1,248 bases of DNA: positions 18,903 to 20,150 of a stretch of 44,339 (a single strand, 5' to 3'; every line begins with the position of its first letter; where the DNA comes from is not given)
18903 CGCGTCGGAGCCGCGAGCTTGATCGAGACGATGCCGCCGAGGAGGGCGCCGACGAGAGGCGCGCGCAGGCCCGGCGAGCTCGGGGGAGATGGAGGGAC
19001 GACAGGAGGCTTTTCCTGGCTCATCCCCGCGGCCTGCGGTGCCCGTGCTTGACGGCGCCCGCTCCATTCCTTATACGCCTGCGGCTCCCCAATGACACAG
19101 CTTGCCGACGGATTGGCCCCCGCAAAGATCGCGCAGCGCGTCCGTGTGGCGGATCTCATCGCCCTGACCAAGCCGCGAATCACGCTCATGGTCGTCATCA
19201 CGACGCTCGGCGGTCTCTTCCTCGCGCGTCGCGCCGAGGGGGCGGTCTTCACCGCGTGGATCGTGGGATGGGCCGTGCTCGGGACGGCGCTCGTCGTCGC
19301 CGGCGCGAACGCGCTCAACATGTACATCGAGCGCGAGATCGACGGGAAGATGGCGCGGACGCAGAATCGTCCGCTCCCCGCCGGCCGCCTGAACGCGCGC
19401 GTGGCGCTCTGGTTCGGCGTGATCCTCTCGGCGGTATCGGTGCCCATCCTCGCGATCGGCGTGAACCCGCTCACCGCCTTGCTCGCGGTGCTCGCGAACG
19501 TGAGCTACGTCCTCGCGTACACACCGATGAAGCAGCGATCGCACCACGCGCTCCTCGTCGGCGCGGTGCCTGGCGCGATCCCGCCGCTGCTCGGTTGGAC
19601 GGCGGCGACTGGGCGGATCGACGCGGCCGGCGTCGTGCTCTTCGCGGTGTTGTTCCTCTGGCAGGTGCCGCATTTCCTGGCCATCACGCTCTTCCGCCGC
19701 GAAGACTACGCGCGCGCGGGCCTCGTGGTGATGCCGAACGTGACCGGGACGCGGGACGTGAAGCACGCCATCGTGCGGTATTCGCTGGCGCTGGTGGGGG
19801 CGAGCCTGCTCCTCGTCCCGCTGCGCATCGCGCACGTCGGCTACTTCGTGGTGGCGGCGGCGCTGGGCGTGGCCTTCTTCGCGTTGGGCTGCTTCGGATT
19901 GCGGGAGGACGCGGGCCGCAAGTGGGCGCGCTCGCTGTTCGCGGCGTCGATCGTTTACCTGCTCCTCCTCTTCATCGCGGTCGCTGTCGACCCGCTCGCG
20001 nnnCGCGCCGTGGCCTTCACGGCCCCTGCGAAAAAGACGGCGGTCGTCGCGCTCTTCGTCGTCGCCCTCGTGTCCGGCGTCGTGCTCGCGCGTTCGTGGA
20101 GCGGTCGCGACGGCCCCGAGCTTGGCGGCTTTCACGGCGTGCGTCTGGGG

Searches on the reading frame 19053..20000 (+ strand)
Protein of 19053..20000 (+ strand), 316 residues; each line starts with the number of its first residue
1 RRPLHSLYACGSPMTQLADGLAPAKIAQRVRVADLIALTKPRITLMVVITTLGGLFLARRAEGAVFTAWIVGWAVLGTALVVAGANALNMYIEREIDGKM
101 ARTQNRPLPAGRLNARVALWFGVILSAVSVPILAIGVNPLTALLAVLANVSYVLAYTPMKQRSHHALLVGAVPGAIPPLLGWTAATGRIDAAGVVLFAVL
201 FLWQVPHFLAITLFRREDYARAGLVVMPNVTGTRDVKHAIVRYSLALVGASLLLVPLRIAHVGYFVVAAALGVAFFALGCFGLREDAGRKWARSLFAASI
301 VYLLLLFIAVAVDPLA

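Call 63: search_protein_families(library=pfam, proteins=[window:19053-20000:+], max_evalue=0.0001)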
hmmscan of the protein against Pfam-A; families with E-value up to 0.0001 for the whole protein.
window:19053-20000:+ (316 aa): 1 family
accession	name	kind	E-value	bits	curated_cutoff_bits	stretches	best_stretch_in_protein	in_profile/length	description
PF01040.23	UbiA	-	3.2e-54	184.3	34.2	1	47-299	1-249/250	UbiA prenyltransferase family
